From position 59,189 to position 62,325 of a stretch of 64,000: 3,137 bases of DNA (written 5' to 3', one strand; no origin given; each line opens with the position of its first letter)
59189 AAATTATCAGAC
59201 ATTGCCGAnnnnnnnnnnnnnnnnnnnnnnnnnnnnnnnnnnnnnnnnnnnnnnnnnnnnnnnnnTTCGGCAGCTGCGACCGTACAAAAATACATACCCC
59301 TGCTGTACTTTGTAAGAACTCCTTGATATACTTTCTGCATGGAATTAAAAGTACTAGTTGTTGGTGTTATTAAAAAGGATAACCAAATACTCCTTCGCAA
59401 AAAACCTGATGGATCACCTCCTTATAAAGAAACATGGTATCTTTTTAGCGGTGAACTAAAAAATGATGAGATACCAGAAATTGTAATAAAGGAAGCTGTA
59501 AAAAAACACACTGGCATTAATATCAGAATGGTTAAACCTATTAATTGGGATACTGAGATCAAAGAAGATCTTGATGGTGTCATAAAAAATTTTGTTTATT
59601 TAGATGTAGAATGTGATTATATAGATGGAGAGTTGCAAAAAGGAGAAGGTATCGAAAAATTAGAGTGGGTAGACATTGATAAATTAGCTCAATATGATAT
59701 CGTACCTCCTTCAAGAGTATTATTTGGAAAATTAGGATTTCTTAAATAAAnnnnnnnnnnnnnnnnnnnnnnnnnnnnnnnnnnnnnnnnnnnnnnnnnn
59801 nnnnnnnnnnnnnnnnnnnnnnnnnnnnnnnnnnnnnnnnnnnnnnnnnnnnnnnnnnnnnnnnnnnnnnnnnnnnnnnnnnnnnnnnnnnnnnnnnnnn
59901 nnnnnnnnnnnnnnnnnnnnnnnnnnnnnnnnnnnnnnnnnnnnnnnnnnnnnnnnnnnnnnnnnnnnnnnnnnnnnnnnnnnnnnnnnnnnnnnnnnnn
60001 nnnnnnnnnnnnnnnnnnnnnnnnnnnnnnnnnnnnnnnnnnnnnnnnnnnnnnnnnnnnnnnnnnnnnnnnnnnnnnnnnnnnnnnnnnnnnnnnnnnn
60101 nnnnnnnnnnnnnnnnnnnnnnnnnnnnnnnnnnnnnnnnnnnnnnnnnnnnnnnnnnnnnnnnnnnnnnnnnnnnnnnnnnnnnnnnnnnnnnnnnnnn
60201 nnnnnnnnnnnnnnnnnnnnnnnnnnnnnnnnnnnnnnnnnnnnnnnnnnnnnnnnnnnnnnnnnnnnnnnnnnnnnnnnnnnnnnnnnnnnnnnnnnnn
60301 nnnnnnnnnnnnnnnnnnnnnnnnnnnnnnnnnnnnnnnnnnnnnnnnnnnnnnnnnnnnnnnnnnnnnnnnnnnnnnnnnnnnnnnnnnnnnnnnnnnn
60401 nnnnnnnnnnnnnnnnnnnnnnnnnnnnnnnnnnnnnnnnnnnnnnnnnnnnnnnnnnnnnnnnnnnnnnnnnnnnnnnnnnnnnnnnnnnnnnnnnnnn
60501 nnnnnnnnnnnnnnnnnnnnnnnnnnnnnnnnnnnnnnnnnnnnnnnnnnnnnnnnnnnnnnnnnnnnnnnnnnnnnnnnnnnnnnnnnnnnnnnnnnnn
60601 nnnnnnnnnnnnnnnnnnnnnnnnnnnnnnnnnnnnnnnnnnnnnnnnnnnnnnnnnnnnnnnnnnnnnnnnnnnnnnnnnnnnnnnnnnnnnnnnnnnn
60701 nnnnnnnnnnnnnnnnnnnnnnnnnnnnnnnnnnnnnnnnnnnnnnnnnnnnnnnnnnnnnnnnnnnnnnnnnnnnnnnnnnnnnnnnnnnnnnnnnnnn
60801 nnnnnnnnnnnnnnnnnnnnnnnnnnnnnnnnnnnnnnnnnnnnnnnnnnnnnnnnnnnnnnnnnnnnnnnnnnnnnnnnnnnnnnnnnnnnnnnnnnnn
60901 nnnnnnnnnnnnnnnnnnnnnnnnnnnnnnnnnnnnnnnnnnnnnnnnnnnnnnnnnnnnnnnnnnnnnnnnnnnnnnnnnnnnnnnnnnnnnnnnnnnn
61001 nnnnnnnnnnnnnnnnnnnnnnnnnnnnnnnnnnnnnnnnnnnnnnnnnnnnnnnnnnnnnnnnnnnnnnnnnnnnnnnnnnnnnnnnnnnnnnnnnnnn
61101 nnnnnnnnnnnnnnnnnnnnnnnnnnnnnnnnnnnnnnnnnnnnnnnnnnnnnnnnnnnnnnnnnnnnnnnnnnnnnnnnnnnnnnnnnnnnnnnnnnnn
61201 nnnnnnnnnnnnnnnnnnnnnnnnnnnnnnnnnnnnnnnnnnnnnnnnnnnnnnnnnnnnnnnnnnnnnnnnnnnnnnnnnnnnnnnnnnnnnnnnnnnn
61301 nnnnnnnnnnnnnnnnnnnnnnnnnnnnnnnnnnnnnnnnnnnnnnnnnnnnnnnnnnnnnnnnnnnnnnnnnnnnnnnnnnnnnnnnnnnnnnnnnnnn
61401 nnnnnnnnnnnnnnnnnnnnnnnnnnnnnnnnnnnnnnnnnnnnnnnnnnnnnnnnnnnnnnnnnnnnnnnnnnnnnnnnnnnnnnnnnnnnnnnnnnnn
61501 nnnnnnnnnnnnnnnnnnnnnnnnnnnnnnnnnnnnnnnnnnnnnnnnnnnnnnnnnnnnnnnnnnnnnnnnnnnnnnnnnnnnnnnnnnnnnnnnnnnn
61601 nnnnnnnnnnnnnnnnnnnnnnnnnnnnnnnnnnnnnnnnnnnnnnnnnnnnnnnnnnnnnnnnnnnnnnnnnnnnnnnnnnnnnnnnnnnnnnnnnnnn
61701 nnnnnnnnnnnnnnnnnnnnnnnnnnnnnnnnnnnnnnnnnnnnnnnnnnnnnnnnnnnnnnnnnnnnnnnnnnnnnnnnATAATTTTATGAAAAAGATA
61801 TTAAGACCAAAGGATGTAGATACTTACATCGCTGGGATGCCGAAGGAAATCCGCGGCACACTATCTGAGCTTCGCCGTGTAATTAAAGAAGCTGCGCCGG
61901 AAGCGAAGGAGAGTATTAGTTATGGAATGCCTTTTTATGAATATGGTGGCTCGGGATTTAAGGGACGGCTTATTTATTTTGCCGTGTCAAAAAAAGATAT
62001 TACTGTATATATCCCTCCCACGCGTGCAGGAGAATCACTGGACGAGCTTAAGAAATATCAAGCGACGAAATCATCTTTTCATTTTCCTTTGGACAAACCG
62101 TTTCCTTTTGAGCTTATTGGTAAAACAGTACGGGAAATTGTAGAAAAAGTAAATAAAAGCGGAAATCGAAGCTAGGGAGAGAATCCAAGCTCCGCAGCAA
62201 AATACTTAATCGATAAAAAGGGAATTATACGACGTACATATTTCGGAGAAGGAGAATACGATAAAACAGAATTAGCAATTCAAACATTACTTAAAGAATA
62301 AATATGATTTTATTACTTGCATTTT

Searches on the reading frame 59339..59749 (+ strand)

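Call 29: search_protein_families(library=pfam, proteins=[window:59339-59749:+], max_evalue=0.001)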
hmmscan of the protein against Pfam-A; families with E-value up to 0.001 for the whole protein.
window:59339-59749:+ (136 aa): 2 families
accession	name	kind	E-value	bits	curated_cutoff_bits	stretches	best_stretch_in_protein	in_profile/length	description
PF00293.34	NUDIX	-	1.1e-05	25.9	21.1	1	5-125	6-127/134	NUDIX domain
PF14815.12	NUDIX_4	-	0.0006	20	35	0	8-126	2-108/113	NUDIX domain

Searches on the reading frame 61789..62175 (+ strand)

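Call 29: search_protein_families(library=pfam, proteins=[window:61789-62175:+], max_evalue=0.001)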
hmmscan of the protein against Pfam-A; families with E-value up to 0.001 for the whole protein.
window:61789-62175:+ (128 aa): 1 family
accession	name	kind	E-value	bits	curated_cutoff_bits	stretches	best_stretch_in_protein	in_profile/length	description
PF08818.16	DUF1801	-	4.6e-15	56.2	27.2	1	22-117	2-84/85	Domain of unknown function (DU1801)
